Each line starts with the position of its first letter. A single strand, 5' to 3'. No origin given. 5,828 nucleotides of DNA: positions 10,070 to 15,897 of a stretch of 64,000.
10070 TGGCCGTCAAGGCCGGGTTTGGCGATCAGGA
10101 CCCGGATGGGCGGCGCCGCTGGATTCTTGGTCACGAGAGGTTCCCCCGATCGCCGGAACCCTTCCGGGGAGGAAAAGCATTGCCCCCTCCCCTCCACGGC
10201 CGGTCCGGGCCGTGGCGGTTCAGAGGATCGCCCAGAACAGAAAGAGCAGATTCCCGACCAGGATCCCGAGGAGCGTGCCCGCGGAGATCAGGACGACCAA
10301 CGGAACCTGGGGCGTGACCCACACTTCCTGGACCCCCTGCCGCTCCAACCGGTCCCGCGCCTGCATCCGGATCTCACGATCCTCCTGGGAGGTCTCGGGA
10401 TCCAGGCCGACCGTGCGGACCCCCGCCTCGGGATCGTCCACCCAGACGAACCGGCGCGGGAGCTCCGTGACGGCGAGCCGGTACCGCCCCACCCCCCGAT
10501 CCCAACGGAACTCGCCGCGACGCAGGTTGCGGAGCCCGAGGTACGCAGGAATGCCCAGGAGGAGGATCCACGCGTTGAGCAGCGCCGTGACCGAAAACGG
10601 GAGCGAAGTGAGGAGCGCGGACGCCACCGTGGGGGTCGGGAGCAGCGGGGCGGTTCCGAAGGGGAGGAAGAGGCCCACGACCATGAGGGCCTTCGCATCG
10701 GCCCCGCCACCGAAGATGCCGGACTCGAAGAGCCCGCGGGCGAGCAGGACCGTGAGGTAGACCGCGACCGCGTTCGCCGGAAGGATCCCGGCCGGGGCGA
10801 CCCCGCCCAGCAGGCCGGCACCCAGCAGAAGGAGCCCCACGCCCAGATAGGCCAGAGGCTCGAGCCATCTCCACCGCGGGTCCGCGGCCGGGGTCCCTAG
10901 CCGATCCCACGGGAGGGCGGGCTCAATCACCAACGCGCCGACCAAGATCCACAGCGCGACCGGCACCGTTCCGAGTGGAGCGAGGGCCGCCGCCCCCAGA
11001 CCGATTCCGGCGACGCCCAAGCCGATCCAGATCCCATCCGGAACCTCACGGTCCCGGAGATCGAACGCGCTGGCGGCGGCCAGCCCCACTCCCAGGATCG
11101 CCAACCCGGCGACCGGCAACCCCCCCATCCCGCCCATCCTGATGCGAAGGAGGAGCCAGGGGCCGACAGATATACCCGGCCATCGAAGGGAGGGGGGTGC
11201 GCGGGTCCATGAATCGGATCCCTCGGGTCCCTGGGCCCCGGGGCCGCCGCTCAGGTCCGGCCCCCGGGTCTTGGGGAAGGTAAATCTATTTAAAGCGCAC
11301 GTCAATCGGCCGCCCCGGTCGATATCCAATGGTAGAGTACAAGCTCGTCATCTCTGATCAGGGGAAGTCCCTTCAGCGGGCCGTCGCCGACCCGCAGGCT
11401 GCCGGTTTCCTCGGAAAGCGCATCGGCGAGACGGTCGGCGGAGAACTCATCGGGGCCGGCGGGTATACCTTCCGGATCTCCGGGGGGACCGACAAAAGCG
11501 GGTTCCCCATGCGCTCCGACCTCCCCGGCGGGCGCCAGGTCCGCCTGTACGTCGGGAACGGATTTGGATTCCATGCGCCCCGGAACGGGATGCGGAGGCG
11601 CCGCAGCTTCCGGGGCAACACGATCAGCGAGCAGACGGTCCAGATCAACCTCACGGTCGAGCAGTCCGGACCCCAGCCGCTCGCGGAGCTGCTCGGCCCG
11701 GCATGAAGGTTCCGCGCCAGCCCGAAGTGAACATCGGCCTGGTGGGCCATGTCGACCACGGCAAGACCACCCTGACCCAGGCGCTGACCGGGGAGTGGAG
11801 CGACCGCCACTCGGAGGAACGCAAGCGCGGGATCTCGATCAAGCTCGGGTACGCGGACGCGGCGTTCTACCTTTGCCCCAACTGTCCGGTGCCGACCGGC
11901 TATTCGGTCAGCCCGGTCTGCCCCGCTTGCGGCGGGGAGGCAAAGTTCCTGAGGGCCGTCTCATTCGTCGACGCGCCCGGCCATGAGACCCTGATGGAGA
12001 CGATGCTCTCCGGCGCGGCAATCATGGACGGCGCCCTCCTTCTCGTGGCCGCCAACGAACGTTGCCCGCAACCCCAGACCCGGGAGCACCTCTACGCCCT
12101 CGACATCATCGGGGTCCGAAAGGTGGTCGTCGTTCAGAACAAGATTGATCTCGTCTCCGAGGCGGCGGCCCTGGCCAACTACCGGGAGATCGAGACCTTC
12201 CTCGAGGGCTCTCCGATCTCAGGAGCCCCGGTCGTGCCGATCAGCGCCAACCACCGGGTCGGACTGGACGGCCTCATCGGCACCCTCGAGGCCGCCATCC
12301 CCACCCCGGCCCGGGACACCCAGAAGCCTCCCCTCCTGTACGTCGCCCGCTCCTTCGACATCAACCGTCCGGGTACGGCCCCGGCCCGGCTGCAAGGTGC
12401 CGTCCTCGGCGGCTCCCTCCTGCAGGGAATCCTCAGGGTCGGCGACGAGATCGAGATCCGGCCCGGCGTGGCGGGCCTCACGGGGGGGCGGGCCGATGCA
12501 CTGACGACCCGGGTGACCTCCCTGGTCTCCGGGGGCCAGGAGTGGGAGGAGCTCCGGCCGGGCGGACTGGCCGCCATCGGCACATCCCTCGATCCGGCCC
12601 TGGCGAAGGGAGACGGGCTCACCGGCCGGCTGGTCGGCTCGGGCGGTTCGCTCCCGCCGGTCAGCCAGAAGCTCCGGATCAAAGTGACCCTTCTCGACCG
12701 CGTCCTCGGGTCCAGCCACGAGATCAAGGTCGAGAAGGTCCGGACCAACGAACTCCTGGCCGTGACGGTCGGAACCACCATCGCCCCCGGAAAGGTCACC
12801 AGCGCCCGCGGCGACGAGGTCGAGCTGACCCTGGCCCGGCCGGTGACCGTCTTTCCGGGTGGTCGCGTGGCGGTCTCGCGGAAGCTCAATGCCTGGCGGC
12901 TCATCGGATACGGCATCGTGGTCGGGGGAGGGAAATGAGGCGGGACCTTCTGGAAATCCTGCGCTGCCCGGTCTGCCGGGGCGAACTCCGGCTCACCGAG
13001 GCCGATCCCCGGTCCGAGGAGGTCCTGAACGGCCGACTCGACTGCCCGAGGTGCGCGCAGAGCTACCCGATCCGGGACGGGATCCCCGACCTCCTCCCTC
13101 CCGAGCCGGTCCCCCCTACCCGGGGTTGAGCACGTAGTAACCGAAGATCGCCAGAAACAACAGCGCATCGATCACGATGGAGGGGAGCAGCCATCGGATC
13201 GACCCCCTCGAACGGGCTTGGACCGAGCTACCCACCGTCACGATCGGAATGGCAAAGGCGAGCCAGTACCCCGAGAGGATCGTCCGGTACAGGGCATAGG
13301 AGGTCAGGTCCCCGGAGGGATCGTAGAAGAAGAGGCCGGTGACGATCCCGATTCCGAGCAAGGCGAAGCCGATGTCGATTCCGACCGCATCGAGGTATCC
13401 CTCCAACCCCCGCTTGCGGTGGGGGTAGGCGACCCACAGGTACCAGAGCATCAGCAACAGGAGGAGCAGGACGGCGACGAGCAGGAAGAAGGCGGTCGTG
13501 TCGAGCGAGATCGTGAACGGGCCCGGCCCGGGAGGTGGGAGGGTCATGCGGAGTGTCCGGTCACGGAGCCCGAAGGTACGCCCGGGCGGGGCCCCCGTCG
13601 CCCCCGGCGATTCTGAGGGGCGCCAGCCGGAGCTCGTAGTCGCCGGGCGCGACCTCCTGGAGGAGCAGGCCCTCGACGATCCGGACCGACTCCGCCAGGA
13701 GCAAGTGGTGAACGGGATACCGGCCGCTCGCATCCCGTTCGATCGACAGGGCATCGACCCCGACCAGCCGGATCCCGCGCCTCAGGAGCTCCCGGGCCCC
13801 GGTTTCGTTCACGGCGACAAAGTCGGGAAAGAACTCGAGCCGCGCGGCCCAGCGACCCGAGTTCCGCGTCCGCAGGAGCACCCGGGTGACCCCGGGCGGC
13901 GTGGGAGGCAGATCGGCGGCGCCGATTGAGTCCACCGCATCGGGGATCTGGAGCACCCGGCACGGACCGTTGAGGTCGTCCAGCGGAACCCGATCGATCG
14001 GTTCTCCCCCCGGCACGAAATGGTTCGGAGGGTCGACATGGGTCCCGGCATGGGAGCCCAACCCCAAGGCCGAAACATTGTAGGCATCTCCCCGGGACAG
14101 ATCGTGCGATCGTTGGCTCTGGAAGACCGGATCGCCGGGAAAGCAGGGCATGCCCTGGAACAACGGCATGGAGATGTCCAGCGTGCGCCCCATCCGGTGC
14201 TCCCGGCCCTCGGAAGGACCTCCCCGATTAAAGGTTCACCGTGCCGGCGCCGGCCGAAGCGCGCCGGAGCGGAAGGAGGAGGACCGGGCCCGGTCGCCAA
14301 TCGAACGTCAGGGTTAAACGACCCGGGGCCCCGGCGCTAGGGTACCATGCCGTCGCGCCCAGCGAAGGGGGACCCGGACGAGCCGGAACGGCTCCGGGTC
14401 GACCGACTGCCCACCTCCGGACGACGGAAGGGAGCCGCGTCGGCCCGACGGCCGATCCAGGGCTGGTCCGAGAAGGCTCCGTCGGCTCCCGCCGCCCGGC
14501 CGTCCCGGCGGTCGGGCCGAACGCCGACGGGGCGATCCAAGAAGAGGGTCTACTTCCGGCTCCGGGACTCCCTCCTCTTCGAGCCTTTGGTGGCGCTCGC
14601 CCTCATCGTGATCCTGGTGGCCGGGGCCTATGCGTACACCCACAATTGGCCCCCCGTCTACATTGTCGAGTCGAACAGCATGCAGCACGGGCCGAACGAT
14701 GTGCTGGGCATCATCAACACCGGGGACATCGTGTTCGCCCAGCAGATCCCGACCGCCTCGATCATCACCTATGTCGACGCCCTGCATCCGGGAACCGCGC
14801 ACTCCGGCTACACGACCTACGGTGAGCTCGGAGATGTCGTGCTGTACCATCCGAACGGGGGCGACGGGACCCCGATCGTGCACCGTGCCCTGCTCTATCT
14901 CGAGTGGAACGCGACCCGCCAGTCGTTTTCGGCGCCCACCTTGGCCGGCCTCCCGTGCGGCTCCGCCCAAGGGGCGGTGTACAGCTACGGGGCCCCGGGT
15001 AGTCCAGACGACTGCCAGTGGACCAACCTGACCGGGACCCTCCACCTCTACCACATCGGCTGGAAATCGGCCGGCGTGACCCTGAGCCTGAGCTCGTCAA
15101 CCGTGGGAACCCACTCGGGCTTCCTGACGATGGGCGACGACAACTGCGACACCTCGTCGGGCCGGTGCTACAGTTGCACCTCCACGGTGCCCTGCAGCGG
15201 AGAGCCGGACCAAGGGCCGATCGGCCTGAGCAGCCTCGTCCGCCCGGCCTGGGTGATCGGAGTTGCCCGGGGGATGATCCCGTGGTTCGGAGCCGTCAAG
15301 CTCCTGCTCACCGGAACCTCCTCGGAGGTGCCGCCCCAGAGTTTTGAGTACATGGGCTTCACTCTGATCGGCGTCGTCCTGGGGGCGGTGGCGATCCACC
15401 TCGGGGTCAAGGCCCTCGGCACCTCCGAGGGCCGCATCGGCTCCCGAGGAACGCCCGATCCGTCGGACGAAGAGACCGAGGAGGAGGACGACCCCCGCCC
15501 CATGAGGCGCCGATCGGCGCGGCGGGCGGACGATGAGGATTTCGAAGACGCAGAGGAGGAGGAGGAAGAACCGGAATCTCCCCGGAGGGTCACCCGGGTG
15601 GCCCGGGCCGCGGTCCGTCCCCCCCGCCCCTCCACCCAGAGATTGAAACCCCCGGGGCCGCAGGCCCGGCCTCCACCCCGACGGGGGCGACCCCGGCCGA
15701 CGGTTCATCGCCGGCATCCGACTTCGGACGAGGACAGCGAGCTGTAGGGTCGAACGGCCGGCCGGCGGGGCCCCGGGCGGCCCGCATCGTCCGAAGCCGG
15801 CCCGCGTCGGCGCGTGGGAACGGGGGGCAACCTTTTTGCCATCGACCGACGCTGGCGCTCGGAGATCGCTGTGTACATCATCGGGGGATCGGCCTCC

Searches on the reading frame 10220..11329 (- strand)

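Call 76: search_protein_families(library=pfam, proteins=[window:10220-11329:-], max_evalue=0.0001)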
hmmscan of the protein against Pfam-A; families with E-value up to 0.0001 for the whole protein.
window:10220-11329:- (369 aa): 1 family
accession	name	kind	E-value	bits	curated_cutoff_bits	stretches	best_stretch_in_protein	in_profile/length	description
PF06847.16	Arc_PepC_II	-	4.8e-05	24.3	29.9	1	316-360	47-92/93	Archaeal Peptidase A24 C-terminus Type II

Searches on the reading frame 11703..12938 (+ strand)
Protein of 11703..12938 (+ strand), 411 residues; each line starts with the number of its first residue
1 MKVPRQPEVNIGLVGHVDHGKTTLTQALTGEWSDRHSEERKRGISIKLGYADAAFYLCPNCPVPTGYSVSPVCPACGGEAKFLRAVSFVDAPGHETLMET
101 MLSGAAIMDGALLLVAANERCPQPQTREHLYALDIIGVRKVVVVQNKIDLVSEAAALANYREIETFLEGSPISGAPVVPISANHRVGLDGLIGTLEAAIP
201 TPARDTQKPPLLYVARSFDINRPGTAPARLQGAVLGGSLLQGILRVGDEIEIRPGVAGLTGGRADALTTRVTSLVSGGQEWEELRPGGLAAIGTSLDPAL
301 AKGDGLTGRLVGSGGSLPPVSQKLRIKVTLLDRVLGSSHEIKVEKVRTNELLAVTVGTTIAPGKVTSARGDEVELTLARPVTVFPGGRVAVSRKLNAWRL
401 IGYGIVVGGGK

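Call 76: search_protein_families(library=pfam, proteins=[window:11703-12938:+], max_evalue=0.0001)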
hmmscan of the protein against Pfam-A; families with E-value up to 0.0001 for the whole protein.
window:11703-12938:+ (411 aa): 3 families
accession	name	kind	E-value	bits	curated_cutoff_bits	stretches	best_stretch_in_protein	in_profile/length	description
PF00009.33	GTP_EFTU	-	4.7e-31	108.3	26.5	1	9-200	4-187/188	Elongation factor Tu GTP binding domain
PF09173.17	eIF2_C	-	8.2e-25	87.3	22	1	323-406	2-86/86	Initiation factor eIF2 gamma, C terminal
PF03144.31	GTP_EFTU_D2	-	6.4e-06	26.9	30.3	1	232-297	1-61/73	Elongation factor Tu domain 2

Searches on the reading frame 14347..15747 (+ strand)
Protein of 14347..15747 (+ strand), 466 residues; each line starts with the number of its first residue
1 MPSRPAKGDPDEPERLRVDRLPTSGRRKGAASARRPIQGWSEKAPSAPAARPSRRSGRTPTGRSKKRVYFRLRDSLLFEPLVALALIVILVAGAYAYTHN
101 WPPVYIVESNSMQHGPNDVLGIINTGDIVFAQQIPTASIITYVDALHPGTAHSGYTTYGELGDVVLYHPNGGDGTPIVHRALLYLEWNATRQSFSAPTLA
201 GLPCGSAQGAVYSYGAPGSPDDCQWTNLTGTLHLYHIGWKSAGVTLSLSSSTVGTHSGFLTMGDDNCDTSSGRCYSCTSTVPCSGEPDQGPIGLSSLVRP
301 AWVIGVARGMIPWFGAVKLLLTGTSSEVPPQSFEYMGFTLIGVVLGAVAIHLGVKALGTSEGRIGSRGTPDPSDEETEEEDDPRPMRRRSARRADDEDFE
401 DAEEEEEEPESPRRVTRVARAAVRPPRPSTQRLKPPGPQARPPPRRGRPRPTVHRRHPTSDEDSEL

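Call 6: search_protein_families(library=pfam, proteins=[window:14347-15747:+], max_evalue=1)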
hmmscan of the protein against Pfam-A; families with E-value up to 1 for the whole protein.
window:14347-15747:+ (466 aa): 0 families

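Call 7: search_protein_families(library=ncbifam, proteins=[window:14347-15747:+], max_evalue=1)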
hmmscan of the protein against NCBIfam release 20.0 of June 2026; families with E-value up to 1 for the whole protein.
window:14347-15747:+ (466 aa): 1 family
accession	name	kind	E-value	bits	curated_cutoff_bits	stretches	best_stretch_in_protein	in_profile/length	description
TIGR02228.1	sigpep_I_arch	equivalog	0.032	14.1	51.85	0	82-139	10-61/158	signal peptidase I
